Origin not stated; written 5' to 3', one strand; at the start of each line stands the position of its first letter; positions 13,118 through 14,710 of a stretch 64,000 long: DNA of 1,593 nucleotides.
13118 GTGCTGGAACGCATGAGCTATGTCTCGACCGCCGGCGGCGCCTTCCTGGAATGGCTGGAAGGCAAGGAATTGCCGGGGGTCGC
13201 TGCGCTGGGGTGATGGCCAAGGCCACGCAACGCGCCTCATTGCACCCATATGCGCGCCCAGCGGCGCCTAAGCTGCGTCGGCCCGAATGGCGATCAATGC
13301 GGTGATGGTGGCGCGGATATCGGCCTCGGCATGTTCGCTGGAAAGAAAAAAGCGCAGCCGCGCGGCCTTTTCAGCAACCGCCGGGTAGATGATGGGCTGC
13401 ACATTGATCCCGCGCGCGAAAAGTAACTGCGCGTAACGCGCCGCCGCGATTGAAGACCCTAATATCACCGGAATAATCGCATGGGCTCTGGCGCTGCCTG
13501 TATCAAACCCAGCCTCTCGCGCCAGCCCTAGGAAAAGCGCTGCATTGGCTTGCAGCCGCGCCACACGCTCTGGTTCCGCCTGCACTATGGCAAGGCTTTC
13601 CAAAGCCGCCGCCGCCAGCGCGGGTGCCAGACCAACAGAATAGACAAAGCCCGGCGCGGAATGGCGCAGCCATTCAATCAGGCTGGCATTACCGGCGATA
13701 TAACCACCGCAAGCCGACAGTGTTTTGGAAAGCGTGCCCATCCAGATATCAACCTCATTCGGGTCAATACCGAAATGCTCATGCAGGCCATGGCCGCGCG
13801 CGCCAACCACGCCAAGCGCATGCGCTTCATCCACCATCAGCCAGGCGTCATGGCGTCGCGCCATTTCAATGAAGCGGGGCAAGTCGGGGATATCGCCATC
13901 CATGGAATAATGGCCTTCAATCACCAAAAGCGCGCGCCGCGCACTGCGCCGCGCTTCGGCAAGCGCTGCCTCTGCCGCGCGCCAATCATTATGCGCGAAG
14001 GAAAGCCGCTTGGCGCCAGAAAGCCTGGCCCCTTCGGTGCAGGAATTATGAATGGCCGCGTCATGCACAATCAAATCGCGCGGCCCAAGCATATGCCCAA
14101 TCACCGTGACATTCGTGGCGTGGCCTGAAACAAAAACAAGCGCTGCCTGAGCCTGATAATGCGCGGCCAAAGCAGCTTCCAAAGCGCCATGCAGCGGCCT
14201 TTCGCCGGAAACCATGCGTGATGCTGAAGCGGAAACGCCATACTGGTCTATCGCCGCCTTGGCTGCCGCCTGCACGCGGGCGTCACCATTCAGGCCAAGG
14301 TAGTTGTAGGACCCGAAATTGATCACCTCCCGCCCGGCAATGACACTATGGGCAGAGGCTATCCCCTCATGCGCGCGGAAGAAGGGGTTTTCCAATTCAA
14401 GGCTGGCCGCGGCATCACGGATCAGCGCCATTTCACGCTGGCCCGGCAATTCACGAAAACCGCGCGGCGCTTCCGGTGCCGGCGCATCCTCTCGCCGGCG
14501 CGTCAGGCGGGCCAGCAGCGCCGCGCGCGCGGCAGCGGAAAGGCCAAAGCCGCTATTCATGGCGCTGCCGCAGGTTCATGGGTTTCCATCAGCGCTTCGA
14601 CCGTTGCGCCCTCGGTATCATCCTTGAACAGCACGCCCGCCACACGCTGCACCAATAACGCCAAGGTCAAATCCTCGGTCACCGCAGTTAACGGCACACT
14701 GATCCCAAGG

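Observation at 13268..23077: Stand-alone glycosyltransferase - reducing PKS - alpha-oxoamine synthase operon: possible sphingoid-like glycolipid pathway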

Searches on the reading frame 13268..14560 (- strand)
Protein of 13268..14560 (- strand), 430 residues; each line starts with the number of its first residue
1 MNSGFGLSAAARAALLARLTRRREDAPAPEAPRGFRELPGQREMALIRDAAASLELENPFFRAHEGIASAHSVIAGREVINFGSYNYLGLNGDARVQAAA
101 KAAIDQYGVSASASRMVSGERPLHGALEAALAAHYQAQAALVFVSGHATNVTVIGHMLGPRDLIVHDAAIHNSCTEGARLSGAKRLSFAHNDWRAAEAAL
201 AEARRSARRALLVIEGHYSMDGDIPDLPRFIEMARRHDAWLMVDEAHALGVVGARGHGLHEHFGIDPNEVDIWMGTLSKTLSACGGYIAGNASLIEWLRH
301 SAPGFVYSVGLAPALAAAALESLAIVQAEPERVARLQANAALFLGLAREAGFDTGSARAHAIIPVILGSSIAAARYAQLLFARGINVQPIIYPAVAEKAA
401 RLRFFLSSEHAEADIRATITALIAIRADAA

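Call 4: search_protein_families(library=pfam, proteins=[window:13268-14560:-])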
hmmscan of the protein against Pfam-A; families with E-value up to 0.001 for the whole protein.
window:13268-14560:- (430 aa): 4 families
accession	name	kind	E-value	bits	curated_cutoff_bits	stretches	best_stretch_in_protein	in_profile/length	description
PF00155.27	Aminotran_1_2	-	1.5e-48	166.2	19.7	1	78-421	2-360/361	Aminotransferase class I and II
PF01053.26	Cys_Met_Meta_PP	-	4.5e-07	29.2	27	1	122-250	52-179/381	Cys/Met metabolism PLP-dependent enzyme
PF01212.27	Beta_elim_lyase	-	4.8e-05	23.3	27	1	109-320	19-244/288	Beta-eliminating lyase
PF00266.25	Aminotran_5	-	0.00079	18.9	21.5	0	133-249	54-180/371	Aminotransferase class-V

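Call 5: search_protein_families(library=ncbifam, proteins=[window:13268-14560:-])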
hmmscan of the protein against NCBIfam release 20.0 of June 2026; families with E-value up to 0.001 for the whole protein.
window:13268-14560:- (430 aa): 15 families
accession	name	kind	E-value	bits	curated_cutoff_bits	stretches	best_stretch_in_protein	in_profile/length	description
TIGR00858.1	bioF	equivalog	3.7e-101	338.5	426.45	1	69-422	13-364/365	8-amino-7-oxononanoate synthase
NF005394.0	PRK06939.1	equivalog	6e-95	318.3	460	1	72-427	37-392/397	glycine C-acetyltransferase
NF047600.1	SerpalmtaseCFB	equivalog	9.8e-91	304.3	640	1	59-425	25-388/395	serine palmitoyltransferase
TIGR01825.1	gly_Cac_T_rel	subfamily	3.6e-90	302.4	535.4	1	65-422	21-375/385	BioF/Kbl family PLP-dependent acyltransferase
NF047599.1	SerpalmtaseBetaP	equivalog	1.4e-81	274.2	500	1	58-427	23-391/394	serine palmitoyltransferase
TIGR01822.1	2am3keto_CoA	equivalog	2.3e-77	260.6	493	1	72-425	33-386/393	glycine C-acetyltransferase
TIGR01821.1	5aminolev_synth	equivalog_domain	2.6e-70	237.4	338.55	1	73-427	41-395/402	5-aminolevulinate synthase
NF047603.1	SerpalmtaseAlphaP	equivalog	1.8e-62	211.3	670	1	56-421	23-388/399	serine palmitoyltransferase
NF005526.0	PRK07179.1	equivalog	1e-42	146.2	428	1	75-426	52-396/407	alpha-hydroxyketone-type quorum-sensing autoinducer synthase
NF005697.0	PRK07505.1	subfamily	1.2e-39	136.1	342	1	71-428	42-401/405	hypothetical protein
NF004608.1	PRK05937.1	equivalog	1e-29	103.5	399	1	105-331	39-262/366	8-amino-7-oxononanoate synthase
NF041364.1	GntC_guanitoxin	equivalog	1.9e-05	23.8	415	1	225-353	154-286/356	guanitoxin biosynthesis PLP-dependent (S)-gamma-hydroxy-L-arginine cyclodehydratase GntC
NF000586.1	PRK00011.1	subfamily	4.7e-05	22.3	335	1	204-387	149-332/404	serine hydroxymethyltransferase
TIGR03588.1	PseC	equivalog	5.6e-05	22.2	423.5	1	125-251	33-162/380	UDP-4-amino-4,6-dideoxy-N-acetyl-beta-L-altrosamine transaminase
NF004650.0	PRK05994.1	equivalog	0.00014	20.9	667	1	119-248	60-188/427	O-acetylhomoserine aminocarboxypropyltransferase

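Call 21: find_related_loci(query=window:13268-14560:-, collection=genome_contigs, flank=10000)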
Query window:13268-14560:- (430 aa) in genome_contigs; peptide patterns used: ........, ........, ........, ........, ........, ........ (x = any residue, [..] = any of these).
391 stretches matched a pattern; 303 encode a relative of the query (tblastn E <= 1e-3); the best 80 are kept; 80 distinct loci.
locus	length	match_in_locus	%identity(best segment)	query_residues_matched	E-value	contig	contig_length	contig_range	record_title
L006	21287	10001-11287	99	1-429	0e+0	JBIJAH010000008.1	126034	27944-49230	MAG: Roseomonas sp. isolate ME2006-07-12D11_3300042448_group2_bin132 Rohwer_bin1798_scaffold_23_c1, whole genome shotgun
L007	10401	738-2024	98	1-429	0e+0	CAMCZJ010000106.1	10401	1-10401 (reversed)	MAG: Asaia bogorensis isolate MoE-23oct19-188 genome assembly, contig: MoE-23oct19-C9978, whole genome shotgun sequence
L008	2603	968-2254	93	1-429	0e+0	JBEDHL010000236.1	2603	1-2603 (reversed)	MAG: Pseudomonadota bacterium isolate NASQAN2014_193_B_bin.4 scaffold_933548, whole genome shotgun sequence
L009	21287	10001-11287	93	1-429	0e+0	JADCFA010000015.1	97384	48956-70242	MAG: Roseomonas sp. isolate M039S1SP5A21QC M039S1_15, whole genome shotgun sequence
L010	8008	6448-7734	92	1-429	0e+0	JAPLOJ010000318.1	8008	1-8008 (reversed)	MAG: Alphaproteobacteria bacterium isolate LacPavin_0818_WC50_MAG_62_8 LacPavin_0818_WC50_scaffold_549101, whole genome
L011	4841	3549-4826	88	1-426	0e+0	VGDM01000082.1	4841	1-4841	MAG: Alphaproteobacteria bacterium isolate K_Offshore_40m_mx_120 K_Offshore_40m_mx_120_Ga0194133_10032352, whole genome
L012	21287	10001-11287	91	1-429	0e+0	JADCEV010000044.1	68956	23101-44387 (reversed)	MAG: Roseomonas sp. isolate M55BS1SP3A23MG M55BS1_44, whole genome shotgun sequence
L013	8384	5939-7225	91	1-429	0e+0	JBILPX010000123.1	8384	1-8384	MAG: Roseomonas sp. isolate ME2018-05-24_3300044972_group8_bin44 Rohwer_bin1806_scaffold_3710_c1, whole genome shotgun s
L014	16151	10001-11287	91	1-429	0e+0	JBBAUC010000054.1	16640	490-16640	MAG: Roseomonas sp. isolate EUL_287 ctg54-EUL_287, whole genome shotgun sequence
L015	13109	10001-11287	90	1-429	0e+0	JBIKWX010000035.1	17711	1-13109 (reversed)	MAG: Roseomonas sp. isolate ME2015-09-16_3300042289_group6_bin255 Rohwer_bin1803_scaffold_2754_c1, whole genome shotgun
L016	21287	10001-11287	90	1-429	0e+0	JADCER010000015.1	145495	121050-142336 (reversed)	MAG: Roseomonas sp. isolate M034S2SP1A22QC M034S2_15, whole genome shotgun sequence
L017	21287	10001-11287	90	1-429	0e+0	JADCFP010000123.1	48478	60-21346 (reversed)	MAG: Roseomonas sp. isolate M042S1SP7A24UQC M042S1_123, whole genome shotgun sequence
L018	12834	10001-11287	88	1-429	0e+0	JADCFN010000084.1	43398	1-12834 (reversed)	MAG: Roseomonas sp. isolate M065S1SP6A24QC M065S1_84, whole genome shotgun sequence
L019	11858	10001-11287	91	1-429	0e+0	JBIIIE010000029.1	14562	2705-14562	MAG: Roseomonas sp. isolate ME2001-08-28pf_3300042879_group1_bin31 Rohwer_bin1791_scaffold_3093_c1, whole genome shotgun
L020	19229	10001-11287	91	1-429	0e+0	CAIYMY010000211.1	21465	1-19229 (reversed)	MAG: uncultured Rhodospirillales bacterium isolate Loclat_bin-08675 genome assembly, contig: bin-08675:211/220, whole ge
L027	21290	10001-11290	76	1-429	0e+0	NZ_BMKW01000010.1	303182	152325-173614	Neoroseomonas lacus strain CGMCC 1.3617 sequence10, whole genome shotgun sequence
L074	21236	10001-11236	60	1-410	3e-150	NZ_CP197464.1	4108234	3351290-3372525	Sphingomonas sp. ASY06-1R chromosome, complete genome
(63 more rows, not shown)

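Call 26: search_protein_families(library=pfam, proteins=[L027:11157-12185:-, L027:11386-12120:+, L027:12182-13648:-, L027:12777-14228:-, L027:12884-13894:+, L074:328-1131:-, L074:14571-15146:+, L074:15169-16317:+, L074:16208-17785:+, L074:17860-18657:-], max_evalue=0.001)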
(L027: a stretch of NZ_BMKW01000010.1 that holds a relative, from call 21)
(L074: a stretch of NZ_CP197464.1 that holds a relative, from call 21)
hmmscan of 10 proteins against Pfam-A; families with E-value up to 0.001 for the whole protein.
L027:11157-12185:- (342 aa): 1 family
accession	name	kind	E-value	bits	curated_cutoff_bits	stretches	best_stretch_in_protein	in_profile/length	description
PF13466.11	STAS_2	-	0.00059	20.4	29.2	0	243-299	14-69/80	STAS domain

L027:11386-12120:+ (244 aa): 1 family
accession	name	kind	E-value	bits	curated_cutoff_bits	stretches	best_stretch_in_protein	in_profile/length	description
PF00551.24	Formyl_trans_N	-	3.3e-20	73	26.1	1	81-189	72-180/181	Formyl transferase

L027:12182-13648:- (488 aa): 1 family
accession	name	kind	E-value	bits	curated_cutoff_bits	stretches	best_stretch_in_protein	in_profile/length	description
PF00884.28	Sulfatase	-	1.9e-16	60.7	25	1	232-462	2-276/301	Sulfatase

L027:12777-14228:- (483 aa): 0 families

L027:12884-13894:+ (336 aa): 0 families

L074:328-1131:- (267 aa): 3 families
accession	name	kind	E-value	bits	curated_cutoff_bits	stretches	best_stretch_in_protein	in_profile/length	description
PF00106.31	adh_short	-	1.8e-32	112.8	26.6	1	15-203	3-190/195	short chain dehydrogenase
PF13561.12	adh_short_C2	-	5.9e-18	65.7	27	1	19-218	1-199/236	Enoyl-(Acyl carrier protein) reductase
PF08659.16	KR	-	1.5e-05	25.4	22.6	1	15-189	3-172/180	KR domain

L074:14571-15146:+ (191 aa): 5 families
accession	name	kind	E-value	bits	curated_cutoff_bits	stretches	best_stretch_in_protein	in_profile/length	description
PF13242.12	Hydrolase_like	-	3.6e-07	30.4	22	1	130-171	3-45/75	HAD-hyrolase-like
PF13419.12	HAD_2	-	6e-06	26.9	23.8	1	129-169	133-173/178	Haloacid dehalogenase-like hydrolase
PF08645.17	PNK3P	-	7.1e-05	23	22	1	53-156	32-125/161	Polynucleotide kinase 3 phosphatase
PF00702.32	Hydrolase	-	0.00036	21.4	26.4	1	47-168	95-191/191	haloacid dehalogenase-like hydrolase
PF13344.12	Hydrolase_6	-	0.00044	20.7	27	1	29-81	2-45/101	Haloacid dehalogenase-like hydrolase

L074:15169-16317:+ (382 aa): 1 family
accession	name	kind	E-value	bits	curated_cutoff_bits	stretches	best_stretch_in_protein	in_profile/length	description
PF07221.17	GlcNAc_2-epim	-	2.4e-53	182.1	23.4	1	38-370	3-347/347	N-acylglucosamine 2-epimerase (GlcNAc 2-epimerase)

L074:16208-17785:+ (525 aa): 3 families
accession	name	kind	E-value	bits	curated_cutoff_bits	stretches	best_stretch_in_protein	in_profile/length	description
PF00294.29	PfkB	-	2.2e-38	132.8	25.8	1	54-350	3-297/302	pfkB family carbohydrate kinase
PF01467.32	CTP_transf_like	-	1.8e-15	57.7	21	1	396-490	1-93/133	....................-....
PF08543.17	Phos_pyr_kin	-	6e-05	23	27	1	234-336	117-225/246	Phosphomethylpyrimidine kinase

L074:17860-18657:- (265 aa): 1 family
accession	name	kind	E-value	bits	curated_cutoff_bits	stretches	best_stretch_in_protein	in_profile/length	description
PF05050.19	Methyltransf_21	-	1.6e-22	80.9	22.7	1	47-215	1-173/173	Methyltransferase FkbM domain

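Call 36: search_solved_structures(query=window:13268-14560:-, max_evalue=1e-20)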
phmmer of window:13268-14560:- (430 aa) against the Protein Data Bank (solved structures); distinct sequences matched with E-value up to 1e-20: 51.
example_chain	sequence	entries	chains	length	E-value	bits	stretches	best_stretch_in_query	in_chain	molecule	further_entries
3a2b_A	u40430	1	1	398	9.9e-69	235.6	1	60-425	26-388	Serine palmitoyltransferase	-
8guh_A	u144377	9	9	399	1e-68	235.6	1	60-425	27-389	Serine palmitoyltransferase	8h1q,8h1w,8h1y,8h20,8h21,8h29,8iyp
1fc4_A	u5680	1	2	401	1.8e-66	228.2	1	72-422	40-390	2-AMINO-3-KETOBUTYRATE CONENZYME A LIGASE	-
7v58_A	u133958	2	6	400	5.9e-60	206.7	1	70-428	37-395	2-amino-3-ketobutyrate coenzyme A ligase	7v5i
8s1y_A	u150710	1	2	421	3.1e-55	191.2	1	72-413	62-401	8-amino-7-oxononanoate synthase/2-amino-3-ketobutyrate coenzyme A ligase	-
3tqx_A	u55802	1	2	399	3.3e-55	191.1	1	71-421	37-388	2-amino-3-ketobutyrate coenzyme A ligase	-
7poa_A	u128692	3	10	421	7.2e-55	190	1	72-413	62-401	8-amino-7-oxononanoate synthase/2-amino-3-ketobutyrate coenzyme A ligase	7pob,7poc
7k0i_B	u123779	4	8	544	9.3e-54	186.3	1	77-413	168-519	Serine palmitoyltransferase 2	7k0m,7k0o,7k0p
6m4n_B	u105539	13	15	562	1e-53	186.2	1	77-413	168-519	Serine palmitoyltransferase 2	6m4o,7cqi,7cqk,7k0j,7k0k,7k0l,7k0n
7bxp_A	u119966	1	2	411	1.3e-53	185.8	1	74-421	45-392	2-amino-3-ketobutyrate coenzyme A ligase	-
7bxq_A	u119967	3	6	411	1.3e-52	182.6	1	74-421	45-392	2-amino-3-ketobutyrate coenzyme A ligase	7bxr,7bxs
2jg2_A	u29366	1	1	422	3.7e-52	181.1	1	56-419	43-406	SERINE PALMITOYLTRANSFERASE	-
2w8j_A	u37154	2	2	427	3.8e-52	181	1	56-419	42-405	SERINE PALMITOYLTRANSFERASE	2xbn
2jgt_A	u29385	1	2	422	4.5e-52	180.8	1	56-419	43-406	SERINE PALMITOYLTRANSFERASE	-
7yjo_B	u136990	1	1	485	5.7e-52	180.5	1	79-418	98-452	Long chain base biosynthesis protein 2a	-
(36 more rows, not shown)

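Call 78: search_protein_families(library=ncbifam, proteins=[L027:11386-12120:+, L027:13591-14382:-], max_evalue=0.00001)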
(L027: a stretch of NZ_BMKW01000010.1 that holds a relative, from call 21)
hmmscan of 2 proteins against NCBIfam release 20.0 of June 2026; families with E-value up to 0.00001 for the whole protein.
L027:11386-12120:+ (244 aa): 7 families
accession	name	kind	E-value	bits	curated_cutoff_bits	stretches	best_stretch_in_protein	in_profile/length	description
TIGR00460.1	fmt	equivalog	5.2e-25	88.2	201.5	1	58-201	49-192/315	methionyl-tRNA formyltransferase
NF005414.0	PRK06988.1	equivalog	4.3e-21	75.2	316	1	58-197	47-186/311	formyltransferase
NF005998.1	PRK08125.1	equivalog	1.1e-20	73.6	777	1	61-199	48-186/649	bifunctional UDP-4-amino-4-deoxy-L-arabinose formyltransferase/UDP-glucuronic acid oxidase ArnA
TIGR00639.1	PurN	equivalog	7.3e-12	45.2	150.1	1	84-195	75-186/192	phosphoribosylglycinamide formyltransferase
NF005755.0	PRK07579.1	equivalog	7.4e-11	42.3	238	1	89-197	66-171/245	dTDP-4-amino-4,6-dideoxyglucose formyltransferase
NF004684.0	PRK06027.1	subfamily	1.6e-08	34.6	223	1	82-162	159-239/286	formyltetrahydrofolate deformylase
TIGR00655.1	PurU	equivalog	4.2e-07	29.9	285.95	1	83-163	155-235/280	formyltetrahydrofolate deformylase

L027:13591-14382:- (263 aa): 185 families (the best 25 are shown)
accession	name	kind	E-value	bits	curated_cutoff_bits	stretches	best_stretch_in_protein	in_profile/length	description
NF005437.0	PRK07024.1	equivalog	9e-49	166.2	266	1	3-250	3-249/259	SDR family oxidoreductase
NF006099.0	PRK08251.1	equivalog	7.6e-36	123.6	253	1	7-241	7-243/250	SDR family oxidoreductase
NF004825.0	PRK06181.1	equivalog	9.8e-34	116.8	215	1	6-192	8-193/268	SDR family oxidoreductase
NF005489.0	PRK07102.1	equivalog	7.3e-30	104.3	267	1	7-240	4-234/243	SDR family oxidoreductase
NF004196.0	PRK05650.1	equivalog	1.1e-29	103.4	297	1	7-201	5-198/272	SDR family oxidoreductase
NF009466.0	PRK12826.1-2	subfamily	1.5e-29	103.2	222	1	7-192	6-192/248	3-oxoacyl-ACP reductase FabG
NF004526.0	PRK05872.1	subfamily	3.2e-29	102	276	1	7-195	13-198/297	short-chain dehydrogenase/reductase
NF005878.0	PRK07825.1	subfamily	5.9e-29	101.3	287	1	6-254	11-255/278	short chain dehydrogenase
NF005881.0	PRK07832.1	equivalog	8.3e-29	100.7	296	1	7-188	12-194/287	SDR family oxidoreductase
NF005672.0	PRK07454.1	equivalog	1e-28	100.2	234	1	6-189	8-190/241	SDR family oxidoreductase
TIGR01830.1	3oxo_ACP_reduc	equivalog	1.6e-27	96.8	297.75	1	7-193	1-187/239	3-oxoacyl-[acyl-carrier-protein] reductase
NF040690.1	mycolate_SDR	equivalog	3.2e-26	92.3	380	1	7-186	11-188/265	mycolate reductase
NF005806.0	PRK07666.1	equivalog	4.4e-26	91.6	286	1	8-192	11-194/239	3-ketoacyl-ACP reductase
NF006118.0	PRK08264.1-4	subfamily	7e-26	91.2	279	1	6-198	7-192/244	SDR family oxidoreductase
NF005559.1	PRK07231.1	subfamily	7.4e-26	91.2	215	1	7-193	7-192/249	glucose 1-dehydrogenase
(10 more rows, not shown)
